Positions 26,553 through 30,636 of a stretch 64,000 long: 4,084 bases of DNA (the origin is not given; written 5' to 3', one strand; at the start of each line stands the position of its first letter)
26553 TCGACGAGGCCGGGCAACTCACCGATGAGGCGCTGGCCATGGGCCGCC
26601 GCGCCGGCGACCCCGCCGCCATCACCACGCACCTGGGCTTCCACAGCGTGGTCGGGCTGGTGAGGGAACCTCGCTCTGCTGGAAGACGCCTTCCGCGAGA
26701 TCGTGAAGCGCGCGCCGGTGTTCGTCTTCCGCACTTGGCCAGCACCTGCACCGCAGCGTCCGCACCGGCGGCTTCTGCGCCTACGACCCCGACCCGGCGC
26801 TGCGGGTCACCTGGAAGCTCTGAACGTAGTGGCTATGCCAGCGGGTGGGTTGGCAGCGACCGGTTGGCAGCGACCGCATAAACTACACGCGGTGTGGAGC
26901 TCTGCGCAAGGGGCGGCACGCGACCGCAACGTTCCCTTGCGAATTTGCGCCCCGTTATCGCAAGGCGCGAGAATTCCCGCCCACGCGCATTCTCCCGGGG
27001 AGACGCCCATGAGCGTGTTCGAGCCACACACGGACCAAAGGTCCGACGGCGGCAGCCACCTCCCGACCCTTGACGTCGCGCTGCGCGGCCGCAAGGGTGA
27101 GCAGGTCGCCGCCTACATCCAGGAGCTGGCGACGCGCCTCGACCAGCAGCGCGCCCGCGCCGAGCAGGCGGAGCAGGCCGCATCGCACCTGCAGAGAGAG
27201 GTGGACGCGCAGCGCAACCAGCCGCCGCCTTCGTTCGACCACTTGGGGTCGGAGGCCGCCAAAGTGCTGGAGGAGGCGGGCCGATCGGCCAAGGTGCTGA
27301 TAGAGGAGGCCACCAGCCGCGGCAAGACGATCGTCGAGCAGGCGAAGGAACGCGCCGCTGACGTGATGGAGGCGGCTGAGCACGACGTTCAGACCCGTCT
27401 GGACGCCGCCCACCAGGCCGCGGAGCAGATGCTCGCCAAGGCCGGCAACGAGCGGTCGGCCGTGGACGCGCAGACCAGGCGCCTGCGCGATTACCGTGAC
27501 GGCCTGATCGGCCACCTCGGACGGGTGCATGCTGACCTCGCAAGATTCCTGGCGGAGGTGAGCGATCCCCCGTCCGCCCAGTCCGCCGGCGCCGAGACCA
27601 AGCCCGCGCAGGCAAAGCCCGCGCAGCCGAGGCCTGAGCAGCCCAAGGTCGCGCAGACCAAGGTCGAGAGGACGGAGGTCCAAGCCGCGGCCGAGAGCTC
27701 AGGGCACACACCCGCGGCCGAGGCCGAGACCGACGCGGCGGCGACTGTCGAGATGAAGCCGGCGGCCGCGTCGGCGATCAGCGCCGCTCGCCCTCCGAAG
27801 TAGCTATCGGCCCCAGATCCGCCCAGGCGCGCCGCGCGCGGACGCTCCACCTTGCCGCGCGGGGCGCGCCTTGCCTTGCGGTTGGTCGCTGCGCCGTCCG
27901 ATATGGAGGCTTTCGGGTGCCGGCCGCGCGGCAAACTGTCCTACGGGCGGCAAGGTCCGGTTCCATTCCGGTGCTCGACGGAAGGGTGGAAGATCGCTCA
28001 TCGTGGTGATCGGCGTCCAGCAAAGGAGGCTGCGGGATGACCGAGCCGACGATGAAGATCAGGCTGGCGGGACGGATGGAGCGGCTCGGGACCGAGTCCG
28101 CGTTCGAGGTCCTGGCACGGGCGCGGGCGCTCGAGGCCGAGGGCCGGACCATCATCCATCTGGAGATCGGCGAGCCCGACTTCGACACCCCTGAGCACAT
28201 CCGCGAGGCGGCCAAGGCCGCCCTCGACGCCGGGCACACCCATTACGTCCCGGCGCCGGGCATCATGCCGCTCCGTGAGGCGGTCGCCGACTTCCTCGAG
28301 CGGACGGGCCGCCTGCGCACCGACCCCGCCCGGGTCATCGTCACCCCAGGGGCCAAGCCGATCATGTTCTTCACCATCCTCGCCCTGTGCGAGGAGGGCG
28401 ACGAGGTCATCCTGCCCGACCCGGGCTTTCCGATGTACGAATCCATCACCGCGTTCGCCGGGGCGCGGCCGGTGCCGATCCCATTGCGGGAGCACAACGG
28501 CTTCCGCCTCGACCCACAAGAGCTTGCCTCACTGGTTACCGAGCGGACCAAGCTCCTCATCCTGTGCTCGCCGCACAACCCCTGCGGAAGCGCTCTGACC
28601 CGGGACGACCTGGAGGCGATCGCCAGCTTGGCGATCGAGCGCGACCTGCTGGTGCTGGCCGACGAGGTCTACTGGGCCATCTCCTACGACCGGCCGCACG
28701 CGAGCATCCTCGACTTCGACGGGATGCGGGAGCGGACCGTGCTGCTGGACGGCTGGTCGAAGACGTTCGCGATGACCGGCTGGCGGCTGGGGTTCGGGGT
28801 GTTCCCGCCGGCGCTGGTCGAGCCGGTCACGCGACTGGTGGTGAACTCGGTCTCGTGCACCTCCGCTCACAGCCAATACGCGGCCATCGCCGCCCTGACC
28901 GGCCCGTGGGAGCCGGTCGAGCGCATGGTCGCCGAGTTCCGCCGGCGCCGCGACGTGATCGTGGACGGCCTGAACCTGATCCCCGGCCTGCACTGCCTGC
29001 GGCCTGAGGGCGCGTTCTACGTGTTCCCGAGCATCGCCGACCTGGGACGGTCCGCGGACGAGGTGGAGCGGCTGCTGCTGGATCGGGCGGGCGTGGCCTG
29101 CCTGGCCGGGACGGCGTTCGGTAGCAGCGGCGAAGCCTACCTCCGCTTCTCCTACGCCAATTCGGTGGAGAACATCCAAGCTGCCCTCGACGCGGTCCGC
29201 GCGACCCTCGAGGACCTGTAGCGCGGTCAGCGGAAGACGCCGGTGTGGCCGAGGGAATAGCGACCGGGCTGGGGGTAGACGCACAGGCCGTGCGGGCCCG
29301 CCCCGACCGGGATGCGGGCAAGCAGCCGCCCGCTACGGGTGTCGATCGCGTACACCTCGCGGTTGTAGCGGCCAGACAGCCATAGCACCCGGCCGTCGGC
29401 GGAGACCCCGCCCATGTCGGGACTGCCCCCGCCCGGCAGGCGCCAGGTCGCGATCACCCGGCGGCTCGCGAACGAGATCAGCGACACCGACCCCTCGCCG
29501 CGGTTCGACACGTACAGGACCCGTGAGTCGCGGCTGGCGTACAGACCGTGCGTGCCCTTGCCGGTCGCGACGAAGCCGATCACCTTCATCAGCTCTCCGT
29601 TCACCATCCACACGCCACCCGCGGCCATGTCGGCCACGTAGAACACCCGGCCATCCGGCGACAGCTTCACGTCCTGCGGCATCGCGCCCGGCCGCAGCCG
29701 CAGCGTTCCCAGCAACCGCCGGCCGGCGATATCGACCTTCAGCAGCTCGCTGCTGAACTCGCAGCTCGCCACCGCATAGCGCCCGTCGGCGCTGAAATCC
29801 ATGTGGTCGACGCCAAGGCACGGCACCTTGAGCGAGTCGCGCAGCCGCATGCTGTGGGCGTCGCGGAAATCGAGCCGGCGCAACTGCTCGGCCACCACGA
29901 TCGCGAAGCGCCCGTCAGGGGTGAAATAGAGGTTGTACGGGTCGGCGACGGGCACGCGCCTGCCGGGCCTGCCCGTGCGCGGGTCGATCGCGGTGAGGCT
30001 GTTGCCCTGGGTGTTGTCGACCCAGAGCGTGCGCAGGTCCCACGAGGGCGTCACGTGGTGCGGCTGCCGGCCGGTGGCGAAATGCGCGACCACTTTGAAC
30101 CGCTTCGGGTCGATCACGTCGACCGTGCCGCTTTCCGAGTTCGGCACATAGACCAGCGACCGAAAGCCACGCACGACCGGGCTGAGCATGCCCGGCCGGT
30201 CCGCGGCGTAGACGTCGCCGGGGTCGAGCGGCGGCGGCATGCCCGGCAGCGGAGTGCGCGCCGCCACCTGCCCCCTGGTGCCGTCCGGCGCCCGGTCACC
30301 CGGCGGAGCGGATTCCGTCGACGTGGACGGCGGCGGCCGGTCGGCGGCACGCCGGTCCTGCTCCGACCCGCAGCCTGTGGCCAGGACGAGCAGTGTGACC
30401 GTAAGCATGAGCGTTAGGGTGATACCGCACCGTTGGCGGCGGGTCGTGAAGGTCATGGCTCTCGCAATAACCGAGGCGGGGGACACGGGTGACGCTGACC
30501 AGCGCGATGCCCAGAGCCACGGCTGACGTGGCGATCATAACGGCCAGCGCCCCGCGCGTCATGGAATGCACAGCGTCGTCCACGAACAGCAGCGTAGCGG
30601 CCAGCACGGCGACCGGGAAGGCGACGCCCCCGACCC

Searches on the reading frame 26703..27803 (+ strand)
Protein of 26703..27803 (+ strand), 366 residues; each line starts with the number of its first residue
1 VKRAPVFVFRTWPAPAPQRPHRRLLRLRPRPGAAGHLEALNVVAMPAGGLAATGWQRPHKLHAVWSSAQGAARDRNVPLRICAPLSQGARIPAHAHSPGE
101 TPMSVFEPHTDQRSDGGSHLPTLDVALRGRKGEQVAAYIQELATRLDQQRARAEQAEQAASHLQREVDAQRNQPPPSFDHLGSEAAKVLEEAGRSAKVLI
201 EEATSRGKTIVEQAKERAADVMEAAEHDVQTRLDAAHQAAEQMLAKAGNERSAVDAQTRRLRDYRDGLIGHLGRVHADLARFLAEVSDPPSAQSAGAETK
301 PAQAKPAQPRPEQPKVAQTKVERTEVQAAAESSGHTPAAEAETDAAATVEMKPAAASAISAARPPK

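Call 10: search_protein_families(library=pfam, proteins=[window:26703-27803:+], max_evalue=0.001)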
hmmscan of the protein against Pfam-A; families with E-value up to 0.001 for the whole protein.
window:26703-27803:+ (366 aa): 1 family
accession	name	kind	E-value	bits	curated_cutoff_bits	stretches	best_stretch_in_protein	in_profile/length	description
PF01442.23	Apolipoprotein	-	7.4e-06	26.2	90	1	132-285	32-180/190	Apolipoprotein A1/A4/E domain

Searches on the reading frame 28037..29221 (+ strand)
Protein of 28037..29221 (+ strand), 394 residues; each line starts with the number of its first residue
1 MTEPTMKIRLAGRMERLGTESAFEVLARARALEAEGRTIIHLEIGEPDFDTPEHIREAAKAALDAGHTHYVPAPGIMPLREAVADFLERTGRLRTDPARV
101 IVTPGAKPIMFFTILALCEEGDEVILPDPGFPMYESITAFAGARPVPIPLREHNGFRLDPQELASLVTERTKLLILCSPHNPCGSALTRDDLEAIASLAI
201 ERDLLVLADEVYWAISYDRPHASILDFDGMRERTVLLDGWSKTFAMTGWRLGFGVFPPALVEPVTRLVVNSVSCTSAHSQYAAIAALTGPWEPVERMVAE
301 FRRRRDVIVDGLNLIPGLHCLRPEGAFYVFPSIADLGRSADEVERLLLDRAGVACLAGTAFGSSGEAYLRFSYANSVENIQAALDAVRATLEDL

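Call 9: search_protein_families(library=pfam, proteins=[window:28037-29221:+], max_evalue=0.001)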
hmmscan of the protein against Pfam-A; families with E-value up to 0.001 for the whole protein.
window:28037-29221:+ (394 aa): 3 families
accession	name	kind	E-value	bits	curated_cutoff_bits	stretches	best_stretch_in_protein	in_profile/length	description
PF00155.27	Aminotran_1_2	-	1.1e-68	232.6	19.7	1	38-386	2-360/361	Aminotransferase class I and II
PF01041.23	DegT_DnrJ_EryC1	-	5.4e-05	23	19.8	1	119-209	62-145/360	DegT/DnrJ/EryC1/StrS aminotransferase family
PF01212.27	Beta_elim_lyase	-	0.00054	19.8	27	0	54-209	13-168/288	Beta-eliminating lyase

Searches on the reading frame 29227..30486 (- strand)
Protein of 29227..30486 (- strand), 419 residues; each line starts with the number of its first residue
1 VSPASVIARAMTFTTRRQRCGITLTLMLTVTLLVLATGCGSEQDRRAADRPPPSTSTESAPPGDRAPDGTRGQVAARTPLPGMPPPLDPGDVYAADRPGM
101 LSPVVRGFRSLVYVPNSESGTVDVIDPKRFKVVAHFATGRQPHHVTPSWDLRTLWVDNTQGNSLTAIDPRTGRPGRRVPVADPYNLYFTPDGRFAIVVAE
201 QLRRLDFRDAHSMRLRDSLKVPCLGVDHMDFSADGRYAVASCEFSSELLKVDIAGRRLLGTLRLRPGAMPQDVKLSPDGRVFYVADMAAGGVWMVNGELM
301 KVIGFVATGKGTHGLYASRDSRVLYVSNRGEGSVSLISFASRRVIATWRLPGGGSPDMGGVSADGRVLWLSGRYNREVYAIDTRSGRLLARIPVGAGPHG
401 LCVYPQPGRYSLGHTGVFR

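Call 9: search_protein_families(library=pfam, proteins=[window:29227-30486:-], max_evalue=0.001)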
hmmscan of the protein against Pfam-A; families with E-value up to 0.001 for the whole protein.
window:29227-30486:- (419 aa): 3 families
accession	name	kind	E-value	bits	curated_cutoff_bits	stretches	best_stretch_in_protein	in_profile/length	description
PF21783.3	YNCE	-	7.3e-33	114.7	27.1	1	110-402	40-332/339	YNCE-like beta-propeller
PF02239.22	Cytochrom_D1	-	5.7e-07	28.8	25.5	0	281-393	6-116/368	Cytochrome D1 heme domain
PF10282.15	Lactonase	-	4.2e-05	23.4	21.7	0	187-388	149-327/344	Lactonase, 7-bladed beta-propeller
